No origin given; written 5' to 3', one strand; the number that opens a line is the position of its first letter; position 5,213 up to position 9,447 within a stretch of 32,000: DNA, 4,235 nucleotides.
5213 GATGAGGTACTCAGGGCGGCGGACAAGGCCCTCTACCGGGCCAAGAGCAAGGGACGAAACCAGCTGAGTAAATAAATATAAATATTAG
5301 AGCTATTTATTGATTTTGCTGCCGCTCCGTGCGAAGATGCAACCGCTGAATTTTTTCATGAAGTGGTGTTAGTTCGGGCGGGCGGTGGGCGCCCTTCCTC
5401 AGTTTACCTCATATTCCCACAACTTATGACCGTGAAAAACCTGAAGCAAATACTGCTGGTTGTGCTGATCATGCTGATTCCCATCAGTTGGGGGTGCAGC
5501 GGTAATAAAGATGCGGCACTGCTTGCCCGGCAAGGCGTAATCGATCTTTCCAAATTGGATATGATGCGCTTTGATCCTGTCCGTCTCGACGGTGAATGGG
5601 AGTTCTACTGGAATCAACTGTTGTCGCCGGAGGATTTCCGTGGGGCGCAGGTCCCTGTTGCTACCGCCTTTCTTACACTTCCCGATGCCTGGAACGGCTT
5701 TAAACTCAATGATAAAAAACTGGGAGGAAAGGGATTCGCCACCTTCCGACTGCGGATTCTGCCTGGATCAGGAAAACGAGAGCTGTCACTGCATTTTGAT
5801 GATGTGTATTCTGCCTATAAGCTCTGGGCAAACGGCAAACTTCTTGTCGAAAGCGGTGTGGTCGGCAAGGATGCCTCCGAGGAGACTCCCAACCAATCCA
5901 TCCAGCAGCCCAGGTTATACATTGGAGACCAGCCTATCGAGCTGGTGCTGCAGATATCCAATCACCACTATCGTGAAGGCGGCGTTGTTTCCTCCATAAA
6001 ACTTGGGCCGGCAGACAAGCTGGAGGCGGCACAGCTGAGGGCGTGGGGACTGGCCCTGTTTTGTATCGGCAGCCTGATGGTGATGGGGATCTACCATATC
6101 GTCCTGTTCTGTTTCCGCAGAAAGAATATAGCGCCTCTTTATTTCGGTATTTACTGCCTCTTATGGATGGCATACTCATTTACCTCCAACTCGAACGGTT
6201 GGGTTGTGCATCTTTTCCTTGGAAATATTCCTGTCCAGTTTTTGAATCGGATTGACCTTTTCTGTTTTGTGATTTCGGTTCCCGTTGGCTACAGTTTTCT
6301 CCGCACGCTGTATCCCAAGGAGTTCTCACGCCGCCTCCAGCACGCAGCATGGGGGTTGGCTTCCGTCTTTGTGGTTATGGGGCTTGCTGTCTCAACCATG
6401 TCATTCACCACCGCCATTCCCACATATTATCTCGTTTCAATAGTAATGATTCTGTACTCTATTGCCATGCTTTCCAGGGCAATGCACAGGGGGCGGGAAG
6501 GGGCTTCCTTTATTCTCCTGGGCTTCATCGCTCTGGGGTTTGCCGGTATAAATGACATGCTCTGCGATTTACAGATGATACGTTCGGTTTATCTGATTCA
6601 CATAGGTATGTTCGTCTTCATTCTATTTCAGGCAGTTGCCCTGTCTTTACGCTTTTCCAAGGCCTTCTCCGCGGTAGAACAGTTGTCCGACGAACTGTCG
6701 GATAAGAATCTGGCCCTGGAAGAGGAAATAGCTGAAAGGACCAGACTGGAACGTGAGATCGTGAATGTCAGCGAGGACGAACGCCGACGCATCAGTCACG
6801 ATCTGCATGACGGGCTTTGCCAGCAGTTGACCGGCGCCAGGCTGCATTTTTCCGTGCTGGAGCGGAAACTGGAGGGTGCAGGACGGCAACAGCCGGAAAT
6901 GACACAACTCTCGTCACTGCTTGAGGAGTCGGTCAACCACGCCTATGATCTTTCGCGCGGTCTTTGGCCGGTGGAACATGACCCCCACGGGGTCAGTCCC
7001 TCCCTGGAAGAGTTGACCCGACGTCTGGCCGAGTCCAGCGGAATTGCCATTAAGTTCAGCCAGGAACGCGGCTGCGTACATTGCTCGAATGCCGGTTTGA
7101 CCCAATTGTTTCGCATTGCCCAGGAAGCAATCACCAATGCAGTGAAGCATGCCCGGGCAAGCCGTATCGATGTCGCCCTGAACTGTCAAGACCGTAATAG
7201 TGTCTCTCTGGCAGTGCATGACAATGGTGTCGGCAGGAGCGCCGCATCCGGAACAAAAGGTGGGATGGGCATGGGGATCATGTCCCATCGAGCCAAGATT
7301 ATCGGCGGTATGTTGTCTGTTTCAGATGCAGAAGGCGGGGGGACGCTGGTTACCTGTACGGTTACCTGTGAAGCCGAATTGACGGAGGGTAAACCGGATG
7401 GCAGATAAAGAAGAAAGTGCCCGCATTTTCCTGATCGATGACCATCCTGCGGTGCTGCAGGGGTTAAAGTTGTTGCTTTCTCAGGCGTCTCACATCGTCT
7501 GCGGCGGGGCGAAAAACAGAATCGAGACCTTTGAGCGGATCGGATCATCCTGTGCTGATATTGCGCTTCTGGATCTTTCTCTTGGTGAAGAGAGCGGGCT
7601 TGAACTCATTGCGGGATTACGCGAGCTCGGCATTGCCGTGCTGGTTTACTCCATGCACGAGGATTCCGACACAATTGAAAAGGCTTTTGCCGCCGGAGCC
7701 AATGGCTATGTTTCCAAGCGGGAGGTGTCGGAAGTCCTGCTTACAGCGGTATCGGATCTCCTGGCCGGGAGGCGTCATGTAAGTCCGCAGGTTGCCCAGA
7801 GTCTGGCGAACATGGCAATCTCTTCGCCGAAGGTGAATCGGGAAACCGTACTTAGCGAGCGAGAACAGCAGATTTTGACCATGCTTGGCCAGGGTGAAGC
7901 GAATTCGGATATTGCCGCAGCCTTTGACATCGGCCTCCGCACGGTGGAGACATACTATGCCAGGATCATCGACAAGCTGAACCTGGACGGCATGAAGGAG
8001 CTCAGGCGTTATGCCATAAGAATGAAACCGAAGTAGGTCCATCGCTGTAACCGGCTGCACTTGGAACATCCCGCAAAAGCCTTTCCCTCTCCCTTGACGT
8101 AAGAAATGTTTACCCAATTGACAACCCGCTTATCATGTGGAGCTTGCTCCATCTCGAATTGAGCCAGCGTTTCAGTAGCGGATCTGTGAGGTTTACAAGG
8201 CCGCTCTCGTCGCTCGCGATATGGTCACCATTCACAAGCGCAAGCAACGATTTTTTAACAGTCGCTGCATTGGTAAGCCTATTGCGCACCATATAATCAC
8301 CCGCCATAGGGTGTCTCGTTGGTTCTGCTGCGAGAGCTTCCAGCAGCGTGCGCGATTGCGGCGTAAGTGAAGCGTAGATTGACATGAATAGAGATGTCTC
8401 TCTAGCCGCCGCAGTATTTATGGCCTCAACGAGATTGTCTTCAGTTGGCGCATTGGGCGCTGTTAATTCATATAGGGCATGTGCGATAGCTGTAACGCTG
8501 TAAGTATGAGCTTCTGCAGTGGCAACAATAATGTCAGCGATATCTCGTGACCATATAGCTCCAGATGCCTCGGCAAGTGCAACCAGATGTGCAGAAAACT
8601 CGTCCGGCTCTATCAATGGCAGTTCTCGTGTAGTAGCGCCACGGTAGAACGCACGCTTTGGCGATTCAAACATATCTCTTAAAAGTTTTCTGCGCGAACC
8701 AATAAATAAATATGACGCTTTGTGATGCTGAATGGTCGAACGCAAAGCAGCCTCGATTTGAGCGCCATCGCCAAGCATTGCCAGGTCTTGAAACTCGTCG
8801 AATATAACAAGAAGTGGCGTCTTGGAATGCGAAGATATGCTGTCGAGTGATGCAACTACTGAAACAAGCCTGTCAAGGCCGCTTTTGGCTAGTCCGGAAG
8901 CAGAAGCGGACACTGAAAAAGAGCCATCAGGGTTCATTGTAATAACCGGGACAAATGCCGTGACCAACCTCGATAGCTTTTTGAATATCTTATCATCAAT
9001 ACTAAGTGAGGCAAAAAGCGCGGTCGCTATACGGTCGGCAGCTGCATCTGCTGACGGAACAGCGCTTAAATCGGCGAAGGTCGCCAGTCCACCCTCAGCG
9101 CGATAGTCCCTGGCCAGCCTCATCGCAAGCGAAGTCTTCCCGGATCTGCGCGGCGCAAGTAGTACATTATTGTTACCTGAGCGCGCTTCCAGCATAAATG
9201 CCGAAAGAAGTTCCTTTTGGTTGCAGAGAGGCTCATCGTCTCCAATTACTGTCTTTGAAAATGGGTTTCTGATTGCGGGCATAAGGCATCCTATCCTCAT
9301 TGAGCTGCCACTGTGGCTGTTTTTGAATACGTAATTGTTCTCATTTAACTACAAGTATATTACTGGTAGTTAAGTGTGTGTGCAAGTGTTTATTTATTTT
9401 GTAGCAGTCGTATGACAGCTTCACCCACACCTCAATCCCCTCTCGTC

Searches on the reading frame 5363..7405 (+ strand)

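Call 10: search_protein_families(library=pfam, proteins=[window:5363-7405:+], max_evalue=0.01)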
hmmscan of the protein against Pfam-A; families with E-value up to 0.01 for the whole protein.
window:5363-7405:+ (681 aa): 4 families
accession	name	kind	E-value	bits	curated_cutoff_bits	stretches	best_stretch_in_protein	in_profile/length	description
PF07695.17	7TMR-DISM_7TM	-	8.4e-27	94.9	29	1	232-428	6-203/205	7TM diverse intracellular signalling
PF02518.31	HATPase_c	-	8e-11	42.8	26.4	1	580-667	4-107/111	Histidine kinase-, DNA gyrase B-, and HSP90-like ATPase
PF07730.19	HisKA_3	-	1e-08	36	24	1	473-535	1-64/68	Histidine kinase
PF13581.12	HATPase_c_2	-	2.8e-05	24.6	27.4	1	574-642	24-107/127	Histidine kinase-like ATPase domain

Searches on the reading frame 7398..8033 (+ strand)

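Call 10: search_protein_families(library=pfam, proteins=[window:7398-8033:+], max_evalue=0.01)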
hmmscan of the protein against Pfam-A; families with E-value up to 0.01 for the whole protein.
window:7398-8033:+ (212 aa): 4 families
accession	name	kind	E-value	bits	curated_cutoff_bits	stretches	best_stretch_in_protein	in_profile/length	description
PF00072.30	Response_reg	-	6.4e-19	68.6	30.2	1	10-118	1-110/111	Response regulator receiver domain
PF00196.25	GerE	-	1.4e-13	50.7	23.5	1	151-206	2-57/57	Bacterial regulatory proteins, luxR family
PF08281.18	Sigma70_r4_2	-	0.00037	20.5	25.7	1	152-194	11-54/54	Sigma-70, region 4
PF02796.21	HTH_7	-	0.0038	17.8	23.8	1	155-183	10-38/45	Helix-turn-helix domain of resolvase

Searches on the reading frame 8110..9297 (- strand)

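Call 10: search_protein_families(library=pfam, proteins=[window:8110-9297:-], max_evalue=0.01)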
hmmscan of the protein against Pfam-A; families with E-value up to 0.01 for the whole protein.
window:8110-9297:- (395 aa): 3 families
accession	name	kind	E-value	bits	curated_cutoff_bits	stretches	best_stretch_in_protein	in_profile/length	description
PF13191.12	AAA_16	-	0.00016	22.7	32.6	1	30-173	12-145/167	AAA ATPase domain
PF13173.12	AAA_14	-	0.00048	20.6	27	0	45-74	6-37/129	AAA domain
PF13401.12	AAA_22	-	0.0061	17.3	27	0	45-202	9-124/130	AAA domain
